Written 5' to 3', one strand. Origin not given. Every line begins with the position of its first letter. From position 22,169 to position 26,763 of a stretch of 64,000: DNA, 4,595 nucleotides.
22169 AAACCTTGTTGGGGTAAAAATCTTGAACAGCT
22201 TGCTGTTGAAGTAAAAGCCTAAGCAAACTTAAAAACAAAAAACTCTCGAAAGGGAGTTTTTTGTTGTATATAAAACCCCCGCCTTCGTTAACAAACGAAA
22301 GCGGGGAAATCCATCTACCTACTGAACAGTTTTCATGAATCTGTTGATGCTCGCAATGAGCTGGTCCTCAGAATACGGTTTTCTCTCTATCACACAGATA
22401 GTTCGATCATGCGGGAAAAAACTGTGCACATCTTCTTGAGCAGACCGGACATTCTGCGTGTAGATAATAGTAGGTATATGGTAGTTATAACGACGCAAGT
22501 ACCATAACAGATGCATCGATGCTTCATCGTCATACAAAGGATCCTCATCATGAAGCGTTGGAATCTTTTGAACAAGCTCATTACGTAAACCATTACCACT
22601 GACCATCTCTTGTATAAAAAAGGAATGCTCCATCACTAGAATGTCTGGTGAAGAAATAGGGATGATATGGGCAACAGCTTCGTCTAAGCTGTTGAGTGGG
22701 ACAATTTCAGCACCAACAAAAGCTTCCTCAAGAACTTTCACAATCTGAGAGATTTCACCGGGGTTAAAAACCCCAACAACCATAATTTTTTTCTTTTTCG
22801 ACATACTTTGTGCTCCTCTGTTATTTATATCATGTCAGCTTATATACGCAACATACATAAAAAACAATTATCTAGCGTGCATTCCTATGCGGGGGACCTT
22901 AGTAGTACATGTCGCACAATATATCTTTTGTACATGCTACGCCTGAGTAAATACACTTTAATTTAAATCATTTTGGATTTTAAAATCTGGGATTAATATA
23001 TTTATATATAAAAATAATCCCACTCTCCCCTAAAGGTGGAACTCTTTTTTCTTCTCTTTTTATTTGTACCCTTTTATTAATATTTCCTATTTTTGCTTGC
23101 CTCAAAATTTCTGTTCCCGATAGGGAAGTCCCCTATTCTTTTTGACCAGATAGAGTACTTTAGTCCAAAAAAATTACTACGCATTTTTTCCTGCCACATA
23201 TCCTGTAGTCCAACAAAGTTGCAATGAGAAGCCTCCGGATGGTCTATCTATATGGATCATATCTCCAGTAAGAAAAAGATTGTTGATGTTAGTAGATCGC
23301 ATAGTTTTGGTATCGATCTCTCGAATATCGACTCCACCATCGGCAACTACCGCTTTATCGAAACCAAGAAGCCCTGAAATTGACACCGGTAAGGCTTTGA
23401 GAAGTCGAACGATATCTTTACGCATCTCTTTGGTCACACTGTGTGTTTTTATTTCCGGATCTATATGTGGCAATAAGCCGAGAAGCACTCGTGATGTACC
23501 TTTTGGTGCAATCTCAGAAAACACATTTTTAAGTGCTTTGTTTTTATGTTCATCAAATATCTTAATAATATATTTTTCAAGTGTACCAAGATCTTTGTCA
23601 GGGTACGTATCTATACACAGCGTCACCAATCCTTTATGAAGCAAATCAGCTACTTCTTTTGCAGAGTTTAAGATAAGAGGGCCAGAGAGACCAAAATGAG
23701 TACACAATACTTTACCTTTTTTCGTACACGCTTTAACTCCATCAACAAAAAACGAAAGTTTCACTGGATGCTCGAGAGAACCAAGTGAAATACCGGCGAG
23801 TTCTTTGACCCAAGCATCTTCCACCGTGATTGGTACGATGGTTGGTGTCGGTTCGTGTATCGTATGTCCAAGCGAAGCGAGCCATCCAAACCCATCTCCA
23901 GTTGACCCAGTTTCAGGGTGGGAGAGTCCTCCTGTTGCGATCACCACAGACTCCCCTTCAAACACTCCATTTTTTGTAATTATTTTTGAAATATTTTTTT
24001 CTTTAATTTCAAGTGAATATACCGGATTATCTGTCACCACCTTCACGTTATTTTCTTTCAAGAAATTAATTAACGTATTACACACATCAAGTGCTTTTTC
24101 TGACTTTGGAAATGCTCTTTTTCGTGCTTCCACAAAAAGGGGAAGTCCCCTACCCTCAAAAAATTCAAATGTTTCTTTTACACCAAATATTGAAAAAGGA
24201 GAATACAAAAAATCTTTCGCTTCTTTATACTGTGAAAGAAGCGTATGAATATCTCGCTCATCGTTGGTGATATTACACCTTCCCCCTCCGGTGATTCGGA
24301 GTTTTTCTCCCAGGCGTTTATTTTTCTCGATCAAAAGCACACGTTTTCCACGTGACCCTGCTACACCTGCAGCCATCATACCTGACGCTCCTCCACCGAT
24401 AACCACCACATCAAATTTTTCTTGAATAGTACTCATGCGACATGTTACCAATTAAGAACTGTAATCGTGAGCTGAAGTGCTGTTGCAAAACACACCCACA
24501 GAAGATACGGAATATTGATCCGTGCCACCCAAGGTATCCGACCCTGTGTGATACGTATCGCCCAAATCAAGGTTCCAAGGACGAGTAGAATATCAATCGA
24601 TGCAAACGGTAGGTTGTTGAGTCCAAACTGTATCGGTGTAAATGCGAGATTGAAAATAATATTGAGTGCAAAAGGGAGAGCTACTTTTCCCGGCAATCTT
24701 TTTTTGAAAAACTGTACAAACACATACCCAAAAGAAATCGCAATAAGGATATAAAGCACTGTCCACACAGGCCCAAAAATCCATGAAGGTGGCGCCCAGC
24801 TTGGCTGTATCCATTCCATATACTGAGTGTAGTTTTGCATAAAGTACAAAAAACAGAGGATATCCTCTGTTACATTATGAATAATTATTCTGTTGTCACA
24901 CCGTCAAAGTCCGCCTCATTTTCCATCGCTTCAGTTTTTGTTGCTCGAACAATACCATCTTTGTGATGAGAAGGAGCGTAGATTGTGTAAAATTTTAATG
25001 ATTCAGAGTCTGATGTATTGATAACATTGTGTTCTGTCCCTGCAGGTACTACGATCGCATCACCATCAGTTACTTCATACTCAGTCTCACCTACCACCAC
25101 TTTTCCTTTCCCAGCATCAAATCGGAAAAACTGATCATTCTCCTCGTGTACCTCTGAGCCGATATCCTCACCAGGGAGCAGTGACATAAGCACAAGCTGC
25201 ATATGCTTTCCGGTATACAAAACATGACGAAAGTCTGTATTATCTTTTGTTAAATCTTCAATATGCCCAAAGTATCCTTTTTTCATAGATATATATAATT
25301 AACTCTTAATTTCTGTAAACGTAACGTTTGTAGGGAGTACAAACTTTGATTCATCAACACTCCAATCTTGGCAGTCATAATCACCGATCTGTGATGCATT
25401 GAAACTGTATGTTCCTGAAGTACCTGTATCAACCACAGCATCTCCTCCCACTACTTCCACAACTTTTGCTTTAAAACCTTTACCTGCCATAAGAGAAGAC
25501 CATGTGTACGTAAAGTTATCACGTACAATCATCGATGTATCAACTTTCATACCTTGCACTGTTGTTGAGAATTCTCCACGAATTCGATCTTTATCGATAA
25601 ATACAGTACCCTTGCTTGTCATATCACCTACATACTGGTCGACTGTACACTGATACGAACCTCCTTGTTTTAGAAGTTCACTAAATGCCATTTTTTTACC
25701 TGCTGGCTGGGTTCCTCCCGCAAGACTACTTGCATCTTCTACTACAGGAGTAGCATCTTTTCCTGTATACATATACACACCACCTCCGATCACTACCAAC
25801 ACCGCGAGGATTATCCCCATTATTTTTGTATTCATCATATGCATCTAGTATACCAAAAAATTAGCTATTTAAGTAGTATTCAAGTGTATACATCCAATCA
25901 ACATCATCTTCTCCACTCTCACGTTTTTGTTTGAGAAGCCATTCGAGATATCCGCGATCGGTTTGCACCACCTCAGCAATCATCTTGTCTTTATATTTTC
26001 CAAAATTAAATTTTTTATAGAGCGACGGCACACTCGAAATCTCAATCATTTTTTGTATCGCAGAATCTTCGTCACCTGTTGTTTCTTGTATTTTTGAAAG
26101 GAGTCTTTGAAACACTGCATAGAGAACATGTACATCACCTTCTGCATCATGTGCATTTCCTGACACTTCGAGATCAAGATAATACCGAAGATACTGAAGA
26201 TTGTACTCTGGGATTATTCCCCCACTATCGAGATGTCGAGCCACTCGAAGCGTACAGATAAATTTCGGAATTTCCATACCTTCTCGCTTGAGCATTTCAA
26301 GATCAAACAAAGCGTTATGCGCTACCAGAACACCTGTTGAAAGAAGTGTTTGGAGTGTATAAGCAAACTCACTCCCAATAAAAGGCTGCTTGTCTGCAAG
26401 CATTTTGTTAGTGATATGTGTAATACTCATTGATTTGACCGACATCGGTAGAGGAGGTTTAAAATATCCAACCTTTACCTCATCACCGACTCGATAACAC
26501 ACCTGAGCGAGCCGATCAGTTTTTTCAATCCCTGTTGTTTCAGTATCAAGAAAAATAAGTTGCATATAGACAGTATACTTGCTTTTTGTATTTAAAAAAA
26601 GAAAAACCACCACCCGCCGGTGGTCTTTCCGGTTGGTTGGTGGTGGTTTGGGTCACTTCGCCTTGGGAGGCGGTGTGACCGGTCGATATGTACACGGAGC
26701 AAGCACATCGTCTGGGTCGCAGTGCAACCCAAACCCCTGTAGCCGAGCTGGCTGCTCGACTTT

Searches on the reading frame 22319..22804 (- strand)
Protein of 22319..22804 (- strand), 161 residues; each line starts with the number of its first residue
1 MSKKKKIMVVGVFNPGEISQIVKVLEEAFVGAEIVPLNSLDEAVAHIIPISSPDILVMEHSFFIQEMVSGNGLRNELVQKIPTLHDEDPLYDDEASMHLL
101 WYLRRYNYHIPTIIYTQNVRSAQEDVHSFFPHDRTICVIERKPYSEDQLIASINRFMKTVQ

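Call 57: search_protein_families(library=ncbifam, proteins=[window:22319-22804:-], max_evalue=0.1)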
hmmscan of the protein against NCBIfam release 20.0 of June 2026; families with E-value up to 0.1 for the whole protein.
window:22319-22804:- (161 aa): 2 families
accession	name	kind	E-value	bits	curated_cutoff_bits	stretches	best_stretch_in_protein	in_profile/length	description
NF038151.1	lanthi_synth_III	equivalog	0.0053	15.2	575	1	55-89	293-326/833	class III lanthionine synthetase LanKC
NF005801.1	PRK07656.1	equivalog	0.031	12.9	657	1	10-87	54-134/500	FadD3 family acyl-CoA ligase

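Call 64: search_protein_families(library=pfam, proteins=[window:22319-22804:-], max_evalue=0.001)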
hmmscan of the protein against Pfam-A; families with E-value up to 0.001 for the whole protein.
window:22319-22804:- (161 aa): 0 families

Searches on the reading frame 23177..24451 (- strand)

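Call 64: search_protein_families(library=pfam, proteins=[window:23177-24451:-], max_evalue=0.001)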
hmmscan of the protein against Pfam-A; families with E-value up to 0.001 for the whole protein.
window:23177-24451:- (424 aa): 12 families
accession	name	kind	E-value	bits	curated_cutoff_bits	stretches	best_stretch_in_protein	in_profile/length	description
PF03486.20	HI0933_like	-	1.3e-76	257.8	50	1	14-422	2-243/244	HI0933-like protein Rossmann domain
PF22780.1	HI0933_like_1st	-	3.2e-28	99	27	1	203-369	2-165/165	HI0933-like protein barrel and H2TH domain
PF12831.13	FAD_oxidored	-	2.1e-10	40.9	27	1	14-173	1-144/416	FAD dependent oxidoreductase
PF01266.30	DAO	-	6.5e-09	36.2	27.9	1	14-48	1-35/353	FAD dependent oxidoreductase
PF13738.12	Pyr_redox_3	-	1.1e-08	35.1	30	1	101-181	58-140/305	Pyridine nucleotide-disulphide oxidoreductase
PF00890.30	FAD_binding_2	-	1.1e-08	35.1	20.4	1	14-105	1-101/414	FAD binding domain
PF01494.25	FAD_binding_3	-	4.7e-07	29.8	22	1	13-46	2-35/349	FAD binding domain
PF07992.20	Pyr_redox_2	-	7.5e-07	29.3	26.1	1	13-176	1-110/291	Pyridine nucleotide-disulphide oxidoreductase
PF01134.28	GIDA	-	1.1e-06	28.4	22.1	0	14-45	1-33/391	Glucose inhibited division protein A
PF00070.33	Pyr_redox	-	7.1e-06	26.9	22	1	15-48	2-35/82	Pyridine nucleotide-disulphide oxidoreductase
PF13450.12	NAD_binding_8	-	1e-05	26.1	21.9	1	17-48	1-32/68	NAD(P)-binding Rossmann-like domain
PF01262.27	AlaDh_PNT_C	-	7.3e-05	22.7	23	1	6-63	20-80/214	Alanine dehydrogenase/PNT, C-terminal domain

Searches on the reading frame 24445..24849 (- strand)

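Call 64: search_protein_families(library=pfam, proteins=[window:24445-24849:-], max_evalue=0.001)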
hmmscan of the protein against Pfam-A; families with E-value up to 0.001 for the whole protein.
window:24445-24849:- (134 aa): 1 family
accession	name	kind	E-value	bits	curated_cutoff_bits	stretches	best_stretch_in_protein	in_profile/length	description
PF03073.20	TspO_MBR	-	1.8e-27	96.3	24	1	8-129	22-143/145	TspO/MBR family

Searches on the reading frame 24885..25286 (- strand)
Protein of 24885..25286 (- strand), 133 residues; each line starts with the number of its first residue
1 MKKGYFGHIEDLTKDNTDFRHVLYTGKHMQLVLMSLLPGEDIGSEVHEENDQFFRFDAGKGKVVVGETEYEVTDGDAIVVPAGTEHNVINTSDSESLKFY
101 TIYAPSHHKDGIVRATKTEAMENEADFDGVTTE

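Call 64: search_protein_families(library=pfam, proteins=[window:24885-25286:-], max_evalue=0.001)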
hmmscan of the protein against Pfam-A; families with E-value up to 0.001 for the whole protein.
window:24885-25286:- (133 aa): 3 families
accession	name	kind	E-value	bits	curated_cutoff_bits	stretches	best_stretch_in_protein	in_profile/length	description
PF07883.17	Cupin_2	-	1.4e-16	60.4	27.2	1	33-103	2-70/70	Cupin domain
PF02311.25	AraC_binding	-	0.00014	22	21.1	1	58-106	31-78/135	AraC-like ligand binding domain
PF11699.14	CENP-C_C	-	0.00017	22.3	29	1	52-101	35-84/85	Mif2/CENP-C like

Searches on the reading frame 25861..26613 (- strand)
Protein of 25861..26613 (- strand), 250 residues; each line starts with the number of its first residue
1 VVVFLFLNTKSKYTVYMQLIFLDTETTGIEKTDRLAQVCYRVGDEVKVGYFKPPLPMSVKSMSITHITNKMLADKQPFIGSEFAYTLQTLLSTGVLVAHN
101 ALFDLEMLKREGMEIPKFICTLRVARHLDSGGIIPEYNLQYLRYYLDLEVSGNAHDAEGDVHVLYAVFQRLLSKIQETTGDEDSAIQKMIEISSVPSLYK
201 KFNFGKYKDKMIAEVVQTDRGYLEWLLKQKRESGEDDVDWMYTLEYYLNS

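Call 64: search_protein_families(library=pfam, proteins=[window:25861-26613:-], max_evalue=0.001)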
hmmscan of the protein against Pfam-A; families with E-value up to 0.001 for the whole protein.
window:25861-26613:- (250 aa): 3 families
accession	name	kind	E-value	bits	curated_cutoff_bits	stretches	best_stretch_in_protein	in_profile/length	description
PF00929.31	RNase_T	-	1.5e-14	55.3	24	1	20-168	1-164/164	Exonuclease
PF20600.3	ExoX-like_C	-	5.9e-12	45.2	26.5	1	202-229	1-28/30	Exodeoxyribonuclease X-like C-terminal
PF01612.26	DNA_pol_A_exo1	-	5.1e-06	26.8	23.6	0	55-128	56-111/173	3'-5' exonuclease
